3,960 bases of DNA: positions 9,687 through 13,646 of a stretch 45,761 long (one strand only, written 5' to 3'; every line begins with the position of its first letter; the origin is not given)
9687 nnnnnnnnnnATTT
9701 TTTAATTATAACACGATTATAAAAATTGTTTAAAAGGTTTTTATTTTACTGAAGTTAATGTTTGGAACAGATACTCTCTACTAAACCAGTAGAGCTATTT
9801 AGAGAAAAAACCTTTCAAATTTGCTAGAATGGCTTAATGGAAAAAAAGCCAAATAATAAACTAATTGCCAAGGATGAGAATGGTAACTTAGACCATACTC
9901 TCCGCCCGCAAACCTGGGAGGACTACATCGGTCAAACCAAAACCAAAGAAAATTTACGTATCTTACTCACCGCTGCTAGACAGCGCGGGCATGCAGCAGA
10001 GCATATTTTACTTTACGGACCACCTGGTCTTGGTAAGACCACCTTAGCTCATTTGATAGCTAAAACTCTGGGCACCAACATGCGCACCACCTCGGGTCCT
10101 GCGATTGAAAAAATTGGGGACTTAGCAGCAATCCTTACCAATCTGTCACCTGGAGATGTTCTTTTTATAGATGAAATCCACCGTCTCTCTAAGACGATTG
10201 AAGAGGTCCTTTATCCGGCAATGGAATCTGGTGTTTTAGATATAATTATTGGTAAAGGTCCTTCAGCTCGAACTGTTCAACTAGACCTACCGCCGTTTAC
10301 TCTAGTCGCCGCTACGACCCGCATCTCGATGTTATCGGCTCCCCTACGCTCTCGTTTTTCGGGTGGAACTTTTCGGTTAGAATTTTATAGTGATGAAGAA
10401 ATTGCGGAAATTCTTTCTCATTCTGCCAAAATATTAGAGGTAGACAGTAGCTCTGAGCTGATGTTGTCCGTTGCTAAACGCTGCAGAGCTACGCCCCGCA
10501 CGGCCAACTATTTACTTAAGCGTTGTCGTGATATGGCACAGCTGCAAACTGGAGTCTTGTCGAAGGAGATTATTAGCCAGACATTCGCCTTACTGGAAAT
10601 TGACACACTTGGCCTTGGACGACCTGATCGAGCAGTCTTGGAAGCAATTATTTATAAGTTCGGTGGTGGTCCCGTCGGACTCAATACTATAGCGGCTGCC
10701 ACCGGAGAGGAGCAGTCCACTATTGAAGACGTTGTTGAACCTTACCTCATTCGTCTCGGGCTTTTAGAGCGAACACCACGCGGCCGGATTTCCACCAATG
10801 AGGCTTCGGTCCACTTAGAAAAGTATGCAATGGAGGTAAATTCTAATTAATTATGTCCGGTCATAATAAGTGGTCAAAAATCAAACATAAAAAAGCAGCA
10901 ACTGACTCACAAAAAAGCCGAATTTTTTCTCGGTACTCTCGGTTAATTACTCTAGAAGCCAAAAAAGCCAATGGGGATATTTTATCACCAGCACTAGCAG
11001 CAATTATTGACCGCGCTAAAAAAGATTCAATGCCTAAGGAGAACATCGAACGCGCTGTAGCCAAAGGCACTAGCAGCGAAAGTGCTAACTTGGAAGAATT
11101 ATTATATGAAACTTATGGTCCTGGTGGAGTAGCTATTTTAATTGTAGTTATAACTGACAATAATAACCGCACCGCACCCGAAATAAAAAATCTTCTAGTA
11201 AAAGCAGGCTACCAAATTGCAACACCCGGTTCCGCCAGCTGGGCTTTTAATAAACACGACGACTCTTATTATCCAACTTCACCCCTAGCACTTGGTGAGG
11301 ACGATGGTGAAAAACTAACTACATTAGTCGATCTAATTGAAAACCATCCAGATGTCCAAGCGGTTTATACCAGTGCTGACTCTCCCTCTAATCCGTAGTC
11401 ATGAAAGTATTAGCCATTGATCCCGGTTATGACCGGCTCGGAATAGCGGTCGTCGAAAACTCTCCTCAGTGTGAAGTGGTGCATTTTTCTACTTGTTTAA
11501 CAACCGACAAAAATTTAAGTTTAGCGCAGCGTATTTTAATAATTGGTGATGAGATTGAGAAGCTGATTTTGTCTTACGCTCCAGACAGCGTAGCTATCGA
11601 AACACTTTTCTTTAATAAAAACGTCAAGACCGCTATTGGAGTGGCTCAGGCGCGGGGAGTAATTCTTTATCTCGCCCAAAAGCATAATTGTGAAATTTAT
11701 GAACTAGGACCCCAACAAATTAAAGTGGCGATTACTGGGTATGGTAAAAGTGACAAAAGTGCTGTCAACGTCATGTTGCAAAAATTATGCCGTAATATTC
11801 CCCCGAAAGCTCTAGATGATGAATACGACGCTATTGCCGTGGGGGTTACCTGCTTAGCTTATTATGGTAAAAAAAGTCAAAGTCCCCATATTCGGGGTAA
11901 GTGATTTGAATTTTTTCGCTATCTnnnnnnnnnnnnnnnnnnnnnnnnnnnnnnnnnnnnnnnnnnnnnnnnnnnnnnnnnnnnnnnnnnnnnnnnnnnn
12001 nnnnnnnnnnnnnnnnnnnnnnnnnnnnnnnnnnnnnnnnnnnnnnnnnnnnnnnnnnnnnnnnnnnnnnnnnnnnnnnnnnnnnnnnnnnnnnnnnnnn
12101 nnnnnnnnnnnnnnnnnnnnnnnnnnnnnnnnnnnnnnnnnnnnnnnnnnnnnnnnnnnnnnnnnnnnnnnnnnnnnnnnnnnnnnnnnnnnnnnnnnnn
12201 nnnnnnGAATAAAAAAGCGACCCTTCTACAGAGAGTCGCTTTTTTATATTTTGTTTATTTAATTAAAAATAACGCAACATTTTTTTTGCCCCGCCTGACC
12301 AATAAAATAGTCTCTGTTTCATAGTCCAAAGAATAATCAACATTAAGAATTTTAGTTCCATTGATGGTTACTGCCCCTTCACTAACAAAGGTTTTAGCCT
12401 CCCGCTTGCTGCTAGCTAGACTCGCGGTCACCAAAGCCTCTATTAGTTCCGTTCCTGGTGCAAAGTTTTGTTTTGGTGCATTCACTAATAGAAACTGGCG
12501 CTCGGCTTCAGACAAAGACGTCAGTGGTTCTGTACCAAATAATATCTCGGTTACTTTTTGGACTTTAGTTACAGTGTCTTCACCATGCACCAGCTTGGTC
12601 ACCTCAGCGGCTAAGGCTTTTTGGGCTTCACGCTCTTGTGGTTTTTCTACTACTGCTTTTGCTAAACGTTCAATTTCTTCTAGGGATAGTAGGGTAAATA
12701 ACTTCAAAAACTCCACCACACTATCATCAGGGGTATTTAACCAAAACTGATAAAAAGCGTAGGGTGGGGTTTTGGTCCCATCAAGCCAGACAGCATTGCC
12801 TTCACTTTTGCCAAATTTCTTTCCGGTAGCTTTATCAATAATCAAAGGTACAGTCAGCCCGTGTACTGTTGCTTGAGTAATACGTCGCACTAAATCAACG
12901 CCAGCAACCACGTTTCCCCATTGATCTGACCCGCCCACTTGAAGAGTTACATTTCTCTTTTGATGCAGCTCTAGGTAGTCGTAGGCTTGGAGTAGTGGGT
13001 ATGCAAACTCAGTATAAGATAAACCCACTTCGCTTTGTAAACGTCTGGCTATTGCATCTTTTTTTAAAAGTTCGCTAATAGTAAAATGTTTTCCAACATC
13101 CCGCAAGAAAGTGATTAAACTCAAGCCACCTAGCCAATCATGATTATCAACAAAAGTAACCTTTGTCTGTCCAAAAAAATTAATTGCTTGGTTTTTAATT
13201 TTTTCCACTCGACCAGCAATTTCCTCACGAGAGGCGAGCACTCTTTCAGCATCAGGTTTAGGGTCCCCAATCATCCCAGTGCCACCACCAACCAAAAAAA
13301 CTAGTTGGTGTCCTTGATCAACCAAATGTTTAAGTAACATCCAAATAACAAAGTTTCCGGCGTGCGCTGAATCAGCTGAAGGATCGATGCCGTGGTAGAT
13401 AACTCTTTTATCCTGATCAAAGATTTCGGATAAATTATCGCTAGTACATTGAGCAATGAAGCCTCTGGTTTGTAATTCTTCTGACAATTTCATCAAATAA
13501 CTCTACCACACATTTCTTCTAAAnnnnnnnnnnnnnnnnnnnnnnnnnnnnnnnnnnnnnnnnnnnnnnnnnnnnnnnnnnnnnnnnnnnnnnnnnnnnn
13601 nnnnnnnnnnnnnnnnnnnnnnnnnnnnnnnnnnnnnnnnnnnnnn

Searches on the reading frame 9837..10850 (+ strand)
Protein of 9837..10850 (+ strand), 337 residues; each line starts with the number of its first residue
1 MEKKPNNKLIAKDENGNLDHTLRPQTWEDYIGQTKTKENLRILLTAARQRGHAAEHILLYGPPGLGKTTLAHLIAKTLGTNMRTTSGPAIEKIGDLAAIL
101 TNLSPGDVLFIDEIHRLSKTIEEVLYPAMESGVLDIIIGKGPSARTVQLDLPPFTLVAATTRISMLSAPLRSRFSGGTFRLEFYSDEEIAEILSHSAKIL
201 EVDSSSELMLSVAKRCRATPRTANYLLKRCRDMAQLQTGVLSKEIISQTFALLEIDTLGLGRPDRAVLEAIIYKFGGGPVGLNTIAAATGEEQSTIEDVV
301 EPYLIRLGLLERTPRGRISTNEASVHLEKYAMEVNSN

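Call 59: search_protein_families(library=pfam, proteins=[window:9837-10850:+], max_evalue=0.0001)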
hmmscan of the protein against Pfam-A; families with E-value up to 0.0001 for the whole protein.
window:9837-10850:+ (337 aa): 10 families
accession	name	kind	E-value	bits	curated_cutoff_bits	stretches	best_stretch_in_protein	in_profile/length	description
PF05496.18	RuvB_N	-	1.3e-72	243.2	27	1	22-175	1-154/159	Holliday junction DNA helicase RuvB P-loop domain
PF05491.19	RuvB_C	-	1.2e-22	80.1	24.7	1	258-328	2-72/72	RuvB C-terminal winged helix domain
PF00004.35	AAA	-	9.9e-20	71.8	21.2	1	57-175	1-124/131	ATPase family associated with various cellular activities (AAA)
PF17864.7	AAA_lid_4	-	1.7e-16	60.1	27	1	184-256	1-74/74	RuvB AAA lid domain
PF07728.20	AAA_5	-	1.6e-10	41.5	22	1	56-174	1-139/139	AAA domain (dynein-related subfamily)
PF06068.19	TIP49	-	8.4e-08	32.2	23.8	1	23-83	18-79/347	TIP49 P-loop domain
PF13191.12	AAA_16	-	2.6e-06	28.5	32.6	1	38-89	10-60/167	AAA ATPase domain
PF01078.27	Mg_chelatase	-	5.3e-06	26.4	20.3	0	29-79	4-47/207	Magnesium chelatase, subunit ChlI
PF13401.12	AAA_22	-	3.2e-05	24.7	27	0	53-78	4-29/130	AAA domain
PF13173.12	AAA_14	-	8.2e-05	23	27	0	57-126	5-83/129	AAA domain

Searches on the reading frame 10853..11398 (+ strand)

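Call 59: search_protein_families(library=pfam, proteins=[window:10853-11398:+], max_evalue=0.0001)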
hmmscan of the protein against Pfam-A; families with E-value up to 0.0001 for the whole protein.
window:10853-11398:+ (181 aa): 2 families
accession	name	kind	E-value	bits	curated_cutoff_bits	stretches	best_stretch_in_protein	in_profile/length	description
PF01709.26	Transcrip_reg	-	4.9e-23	82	27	1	80-134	1-55/160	TACO1/YebC second and third domain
PF20772.2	TACO1_YebC_N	-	1.7e-22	80.1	36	1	5-74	1-72/73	TACO1/YebC protein N-terminal domain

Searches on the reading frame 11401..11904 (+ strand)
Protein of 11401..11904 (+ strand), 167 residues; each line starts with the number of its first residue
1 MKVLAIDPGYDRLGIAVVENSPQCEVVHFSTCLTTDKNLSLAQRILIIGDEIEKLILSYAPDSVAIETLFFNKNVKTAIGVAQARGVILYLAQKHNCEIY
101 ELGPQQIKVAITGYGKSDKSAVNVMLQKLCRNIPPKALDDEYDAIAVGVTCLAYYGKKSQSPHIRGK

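Call 59: search_protein_families(library=pfam, proteins=[window:11401-11904:+], max_evalue=0.0001)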
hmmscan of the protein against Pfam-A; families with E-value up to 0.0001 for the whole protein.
window:11401-11904:+ (167 aa): 1 family
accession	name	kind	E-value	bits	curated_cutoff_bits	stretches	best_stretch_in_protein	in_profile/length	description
PF02075.23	RuvC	-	2.9e-32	112.1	22.2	1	3-150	1-147/148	Crossover junction endodeoxyribonuclease RuvC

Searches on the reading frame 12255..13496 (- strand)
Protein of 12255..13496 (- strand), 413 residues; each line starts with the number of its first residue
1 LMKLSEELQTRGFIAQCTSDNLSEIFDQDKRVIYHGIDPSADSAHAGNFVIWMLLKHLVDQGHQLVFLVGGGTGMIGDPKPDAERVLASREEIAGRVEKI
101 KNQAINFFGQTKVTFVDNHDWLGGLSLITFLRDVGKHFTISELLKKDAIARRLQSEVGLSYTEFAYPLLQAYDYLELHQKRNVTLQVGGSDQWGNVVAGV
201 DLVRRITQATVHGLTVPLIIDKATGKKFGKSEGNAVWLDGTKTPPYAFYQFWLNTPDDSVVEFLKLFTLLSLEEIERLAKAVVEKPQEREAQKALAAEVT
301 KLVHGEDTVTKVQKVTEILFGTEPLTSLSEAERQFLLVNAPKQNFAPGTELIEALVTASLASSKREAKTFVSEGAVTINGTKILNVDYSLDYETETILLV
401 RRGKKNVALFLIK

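Call 70: search_protein_families(library=pfam, proteins=[window:12255-13496:-], max_evalue=0.001)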
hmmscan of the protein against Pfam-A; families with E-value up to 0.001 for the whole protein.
window:12255-13496:- (413 aa): 3 families
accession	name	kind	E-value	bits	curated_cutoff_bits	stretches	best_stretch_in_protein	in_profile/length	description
PF00579.31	tRNA-synt_1b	-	1.2e-76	258.3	21.1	1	31-320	6-291/292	tRNA synthetases class I (W and Y)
PF22421.1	SYY_C-terminal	-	5.9e-15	55.4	27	1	343-409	12-82/83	Tyrosine--tRNA ligase SYY-like C-terminal domain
PF01479.30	S4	-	3.2e-06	27.2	22.8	1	355-390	7-42/48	S4 domain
